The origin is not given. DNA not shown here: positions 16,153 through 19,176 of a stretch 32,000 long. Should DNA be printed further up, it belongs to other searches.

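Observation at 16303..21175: Helicase + OLD-family pair with Gabija-like logic but different parts and reversed order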

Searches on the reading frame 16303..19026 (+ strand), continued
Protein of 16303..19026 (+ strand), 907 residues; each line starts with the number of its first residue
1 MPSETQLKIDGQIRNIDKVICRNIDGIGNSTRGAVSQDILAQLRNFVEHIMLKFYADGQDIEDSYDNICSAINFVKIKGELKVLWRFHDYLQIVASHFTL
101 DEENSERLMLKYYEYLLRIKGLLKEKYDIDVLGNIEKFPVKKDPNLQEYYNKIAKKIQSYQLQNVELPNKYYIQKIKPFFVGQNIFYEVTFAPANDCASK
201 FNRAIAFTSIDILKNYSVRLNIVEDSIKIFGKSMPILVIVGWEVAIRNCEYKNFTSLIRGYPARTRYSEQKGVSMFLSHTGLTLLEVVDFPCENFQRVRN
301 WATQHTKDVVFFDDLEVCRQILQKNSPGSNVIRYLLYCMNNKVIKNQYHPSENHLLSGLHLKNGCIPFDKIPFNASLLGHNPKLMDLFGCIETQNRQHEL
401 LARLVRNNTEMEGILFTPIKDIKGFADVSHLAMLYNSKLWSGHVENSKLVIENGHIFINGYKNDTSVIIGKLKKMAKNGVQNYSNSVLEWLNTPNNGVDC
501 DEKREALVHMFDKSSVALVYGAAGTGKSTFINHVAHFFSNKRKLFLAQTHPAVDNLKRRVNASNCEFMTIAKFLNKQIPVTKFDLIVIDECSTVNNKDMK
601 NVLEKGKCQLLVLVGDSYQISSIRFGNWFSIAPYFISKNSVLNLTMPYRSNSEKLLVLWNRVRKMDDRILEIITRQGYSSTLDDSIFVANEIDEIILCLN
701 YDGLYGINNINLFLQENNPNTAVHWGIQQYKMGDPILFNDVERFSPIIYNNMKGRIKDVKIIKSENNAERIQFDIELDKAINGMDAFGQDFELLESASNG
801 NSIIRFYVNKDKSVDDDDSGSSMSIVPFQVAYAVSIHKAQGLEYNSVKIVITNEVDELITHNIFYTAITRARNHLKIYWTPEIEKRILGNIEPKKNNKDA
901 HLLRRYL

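Call 50: fold_search(model_id=the predicted structure, library=pdb)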
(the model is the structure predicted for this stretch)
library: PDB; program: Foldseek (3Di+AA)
matches with E <= 10: 712; with E <= 0.001: 65
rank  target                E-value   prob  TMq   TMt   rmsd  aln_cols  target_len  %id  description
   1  5mbv_D                1.7e-12  1.00  0.18  0.26  20.9       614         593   15  Cryo-EM structure of Lambda Phage protein GamS bound to RecBCD. (released 2017-01-11)
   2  6sjb_D                2.8e-12  1.00  0.19  0.27  20.4       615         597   14  Cryo-EM structure of the RecBCD Chi recognised complex (released 2020-01-01)
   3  5ld2_D                3.5e-12  1.00  0.19  0.27  20.3       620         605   14  Cryo-EM structure of RecBCD+DNA complex revealing activated nuclease domain (released 2016-10-05)
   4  8b1t_D                5.0e-11  1.00  0.21  0.28  20.5       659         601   13  RecBCD-DNA in complex with the phage protein Abc2 (released 2022-12-28)
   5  3gpl_A                5.3e-11  1.00  0.18  0.29  19.5       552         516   16  Crystal structure of the ternary complex of RecD2 with DNA and ADPNP (released 2009-06-16)
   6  8jx6_A                9.2e-11  1.00  0.18  0.32  19.1       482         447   14  Deep-Sea Helicase 9 (DSH9) (released 2023-07-26)
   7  6s3e_A                9.7e-11  1.00  0.17  0.31  18.5       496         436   15  Crystal structure of helicase Pif1 from Thermus oshimai in apo form (released 2021-01-13)
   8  8bnv                  1.0e-10  1.00  0.15  0.30  18.2       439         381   15  Crystal structure of Pif1 from Deferribacter desulfuricans in apo from (released 2023-03-08)
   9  3e1s                  1.2e-10  1.00  0.18  0.28  19.5       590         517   14  Structure of an N-terminal truncation of Deinococcus radiodurans RecD2 (released 2008-08-19)
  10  8jx6_B                2.5e-10  1.00  0.18  0.31  18.9       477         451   13  Deep-Sea Helicase 9 (DSH9) (released 2023-07-26)
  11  8bnx_B                3.6e-10  1.00  0.16  0.30  17.5       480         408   15  Crystal structure of Pif1 from Deferribacter desulfuricans in complex with AMPPNP (released 2023-03-08)
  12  3upu_A                4.6e-10  1.00  0.16  0.28  18.7       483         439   14  Crystal structure of the T4 Phage SF1B Helicase Dda (released 2012-06-20)
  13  6l3g_B                6.0e-10  1.00  0.15  0.28  19.3       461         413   14  Structural Basis for DNA Unwinding at Forked dsDNA by two coordinating Pif1 helicases (released 2019-12-11)
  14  8bnx_A                7.7e-10  1.00  0.16  0.29  18.5       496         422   14  Crystal structure of Pif1 from Deferribacter desulfuricans in complex with AMPPNP (released 2023-03-08)
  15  3gp8_A                8.1e-10  1.00  0.17  0.26  20.5       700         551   13  Crystal structure of the binary complex of RecD2 with DNA (released 2009-06-16)
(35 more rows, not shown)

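Call 54: search_dna_similar(query=window:16303-19026:+, collection=plasmids, mode=protein, max_rows=25)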
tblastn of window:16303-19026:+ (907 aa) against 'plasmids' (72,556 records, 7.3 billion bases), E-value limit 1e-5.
Records with a match: 17; places in all: 17; records where one place covers at least 80% of the query: 6.
Best place of each record, by identity: 60-80% 1; <60% 16.
By first word of the organism name: Acinetobacter 6; Rhodococcus 2; Sporosarcina 1; Phocaeicola 1; Lactiplantibacillus 1; Arthrobacter 1; Mesomycoplasma 1; Bacillus 1; Arsenophonus 1; Gloeothece 1; and 1 more.
By predicted mobility (MOB-suite, as given by PLSDB): non-mobilizable 7; conjugative 7; mobilizable 3.
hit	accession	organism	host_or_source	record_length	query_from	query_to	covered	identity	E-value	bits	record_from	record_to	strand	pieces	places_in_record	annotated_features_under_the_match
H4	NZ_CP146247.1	Sporosarcina psychrophila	cell culture,Middle part of the water ...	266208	1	905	100%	67.4%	0e+0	1274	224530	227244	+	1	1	AAA family ATPase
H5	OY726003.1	Phocaeicola massiliensis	-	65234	5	904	99%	47.8%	0e+0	832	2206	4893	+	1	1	record has no annotation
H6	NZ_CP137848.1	Lactiplantibacillus plantarum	-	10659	4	905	99%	47.3%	0e+0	829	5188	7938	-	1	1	ATP-dependent RecD-like DNA helicase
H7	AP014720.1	Arthrobacter sp. Hiyo8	-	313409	9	903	99%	46.2%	0e+0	814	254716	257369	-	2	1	conserved hypothetical protein (x2)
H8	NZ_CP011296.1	Rhodococcus erythropolis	pure culture,soil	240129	9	904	99%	44.4%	0e+0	787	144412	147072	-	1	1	ATP-dependent RecD-like DNA helicase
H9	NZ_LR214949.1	Mesomycoplasma hyorhinis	Uninoculated HEP-2 tissue culture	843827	20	872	86%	30.4%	5e-40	289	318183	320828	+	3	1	hypothetical protein (x3) | AAA family ATPase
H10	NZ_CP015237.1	Rhodococcus fascians D188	Chrysanthemum x morifolium,Culture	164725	476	905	47%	50.1%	1e-76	424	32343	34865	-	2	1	none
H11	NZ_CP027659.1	Acinetobacter pittii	fish,pure culture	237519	693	903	23%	56.4%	7e-57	221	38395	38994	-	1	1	none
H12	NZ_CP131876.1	Acinetobacter pittii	Homo sapiens,culture,urine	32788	502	881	42%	24.5%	3e-6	59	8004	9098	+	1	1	AAA family ATPase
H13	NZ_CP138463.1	Acinetobacter indicus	sludge,cell culture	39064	502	881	42%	24.5%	3e-6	59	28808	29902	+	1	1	AAA family ATPase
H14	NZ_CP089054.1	Acinetobacter ursingii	Homo sapiens,Genome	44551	502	881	42%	24.2%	4e-6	59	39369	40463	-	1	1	AAA family ATPase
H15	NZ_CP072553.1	Acinetobacter lwoffii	chickens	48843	502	881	42%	24.2%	4e-6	59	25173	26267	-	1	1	AAA family ATPase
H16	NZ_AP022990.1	Bacillus cereus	-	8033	499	878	42%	22.7%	5e-8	65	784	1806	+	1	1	none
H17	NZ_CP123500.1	Arsenophonus sp. aPb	Lysandra bellargus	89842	497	631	15%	32.9%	9e-7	61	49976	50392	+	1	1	mobF: MobF family relaxase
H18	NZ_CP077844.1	Acinetobacter baumannii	Infusion stand_P63_BU16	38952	494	639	16%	29.9%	4e-6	59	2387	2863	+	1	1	AAA family ATPase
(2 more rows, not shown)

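Call 55: get_annotated_region(hit=H6, flank=6000)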
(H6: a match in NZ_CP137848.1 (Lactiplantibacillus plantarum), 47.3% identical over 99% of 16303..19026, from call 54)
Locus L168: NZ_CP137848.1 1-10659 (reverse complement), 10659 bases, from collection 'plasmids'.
description: Lactiplantibacillus plantarum strain beLP1 plasmid unnamed1, complete sequence
organism: Lactiplantibacillus plantarum (NCBI taxid 1590)
taxonomy: Bacteria; Bacillota; Bacilli; Lactobacillales; Lactobacillaceae; Lactiplantibacillus; Lactiplantibacillus plantarum
host: -; source: -; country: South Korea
typing (MOB-suite, as given by PLSDB): mobilizable; replicon rep_cluster_1255; relaxase MOBQ
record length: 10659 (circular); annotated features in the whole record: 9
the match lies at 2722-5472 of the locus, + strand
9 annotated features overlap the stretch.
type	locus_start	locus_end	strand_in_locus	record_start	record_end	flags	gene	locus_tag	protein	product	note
CDS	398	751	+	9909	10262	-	-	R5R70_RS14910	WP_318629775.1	hypothetical protein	-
CDS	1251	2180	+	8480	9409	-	-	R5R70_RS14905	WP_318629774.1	replication initiation protein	-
CDS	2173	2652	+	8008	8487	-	-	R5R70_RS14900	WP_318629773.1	DUF536 domain-containing protein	-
CDS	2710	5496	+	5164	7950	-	-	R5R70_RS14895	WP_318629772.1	ATP-dependent RecD-like DNA helicase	-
CDS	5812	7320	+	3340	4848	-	-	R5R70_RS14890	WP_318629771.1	ATP-binding protein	-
CDS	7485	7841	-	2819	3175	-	-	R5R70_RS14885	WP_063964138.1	type II toxin-antitoxin system YafQ family toxin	-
CDS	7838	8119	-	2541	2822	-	-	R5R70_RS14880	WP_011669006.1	type II toxin-antitoxin system prevent-host-death family antitoxin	GO:0008219 - cell death [Evidence IEA]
CDS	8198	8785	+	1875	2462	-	-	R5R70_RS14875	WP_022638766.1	site-specific integrase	-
CDS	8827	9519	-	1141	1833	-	-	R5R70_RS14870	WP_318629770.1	MobB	-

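Call 56: get_annotated_region(hit=H4, flank=7000)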
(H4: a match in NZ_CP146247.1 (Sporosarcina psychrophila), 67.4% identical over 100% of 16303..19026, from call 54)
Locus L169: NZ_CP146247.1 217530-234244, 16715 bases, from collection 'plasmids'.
description: Sporosarcina psychrophila strain TMP10 plasmid pSP10-266k, complete sequence
organism: Sporosarcina psychrophila (NCBI taxid 1476)
taxonomy: Bacteria; Bacillota; Bacilli; Bacillales; Planococcaceae; Sporosarcina; Sporosarcina psychrophila
host: -; source: cell culture,Middle part of the water column of temporary meltwater pond; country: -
typing (MOB-suite, as given by PLSDB): non-mobilizable
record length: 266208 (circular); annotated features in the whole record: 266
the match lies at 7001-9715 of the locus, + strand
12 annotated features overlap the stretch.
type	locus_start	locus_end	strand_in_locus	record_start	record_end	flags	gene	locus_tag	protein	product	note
CDS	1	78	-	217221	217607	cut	-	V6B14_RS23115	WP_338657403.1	sporulation protein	-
CDS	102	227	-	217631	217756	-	-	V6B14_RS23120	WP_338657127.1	FbpB family small basic protein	-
CDS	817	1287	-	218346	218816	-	-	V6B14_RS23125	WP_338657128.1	hypothetical protein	-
CDS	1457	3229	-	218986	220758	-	ltrA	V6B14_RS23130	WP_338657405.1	group II intron reverse transcriptase/maturase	GO:0000373 - Group II intron splicing [Evidence IEA]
CDS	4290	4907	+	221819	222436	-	-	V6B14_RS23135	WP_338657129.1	recombinase family protein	GO:0006310 - DNA recombination [Evidence IEA]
CDS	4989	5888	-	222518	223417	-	-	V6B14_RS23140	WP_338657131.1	tyrosine-type recombinase/integrase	GO:0015074 - DNA integration [Evidence IEA]; GO:0006310 - DNA recombination [Evidence IEA]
CDS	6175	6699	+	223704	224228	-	-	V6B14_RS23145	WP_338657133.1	hypothetical protein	-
CDS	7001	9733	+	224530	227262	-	-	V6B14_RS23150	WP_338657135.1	AAA family ATPase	-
CDS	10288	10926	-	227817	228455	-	-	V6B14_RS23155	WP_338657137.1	PBECR4 domain-containing protein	-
CDS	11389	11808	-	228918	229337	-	-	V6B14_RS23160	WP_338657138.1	universal stress protein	-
CDS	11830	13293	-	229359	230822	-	-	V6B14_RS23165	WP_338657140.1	SulP family inorganic anion transporter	-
CDS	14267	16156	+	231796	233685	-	-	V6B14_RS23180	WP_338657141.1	LTA synthase family protein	-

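Call 65: find_encoding_contigs(protein=P0121, flank=3000, max_places=3)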
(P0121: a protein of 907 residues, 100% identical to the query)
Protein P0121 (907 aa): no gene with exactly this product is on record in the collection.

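Call 70: find_encoding_contigs(protein=P0122, flank=6000, max_places=2)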
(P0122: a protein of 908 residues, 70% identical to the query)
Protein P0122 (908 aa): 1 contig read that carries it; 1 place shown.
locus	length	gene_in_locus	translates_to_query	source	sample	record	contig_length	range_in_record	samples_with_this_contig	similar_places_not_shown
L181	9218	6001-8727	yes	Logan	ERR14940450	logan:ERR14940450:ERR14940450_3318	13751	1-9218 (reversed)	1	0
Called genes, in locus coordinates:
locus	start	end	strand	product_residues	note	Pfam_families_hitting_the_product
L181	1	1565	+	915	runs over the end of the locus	PF12161:HsdM_N, PF02384:N6_Mtase, PF07669:Eco57I (weak)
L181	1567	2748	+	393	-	PF01420:Methylase_S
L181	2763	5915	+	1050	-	PF04313:HSDR_N, PF04851:ResIII, PF00270:DEAD (weak), PF18766:SWI2_SNF2, PF22679:T1R_D3-like, PF12008:EcoR124_C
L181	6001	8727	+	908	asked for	PF13086:AAA_11 (faint), PF13245:AAA_19, PF13604:AAA_30, PF01443:Viral_helicase1, PF09848:SLFN-g3_helicase (faint), PF01443:Viral_helicase1 (weak), PF13538:UvrD_C_2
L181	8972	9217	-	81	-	?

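Call 73: search_protein_families(library=pfam, proteins=[L168:5812-7320:+], max_evalue=0.001)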
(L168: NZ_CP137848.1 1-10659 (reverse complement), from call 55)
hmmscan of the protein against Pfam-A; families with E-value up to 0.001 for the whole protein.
L168:5812-7320:+ (502 aa): 2 families
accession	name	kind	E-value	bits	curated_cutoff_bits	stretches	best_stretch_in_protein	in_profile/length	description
PF13589.12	HATPase_c_3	-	2e-05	25.1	25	1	30-128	3-96/137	Histidine kinase-, DNA gyrase B-, and HSP90-like ATPase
PF02518.31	HATPase_c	-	0.00032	21.5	26.4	1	28-107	4-78/111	Histidine kinase-, DNA gyrase B-, and HSP90-like ATPase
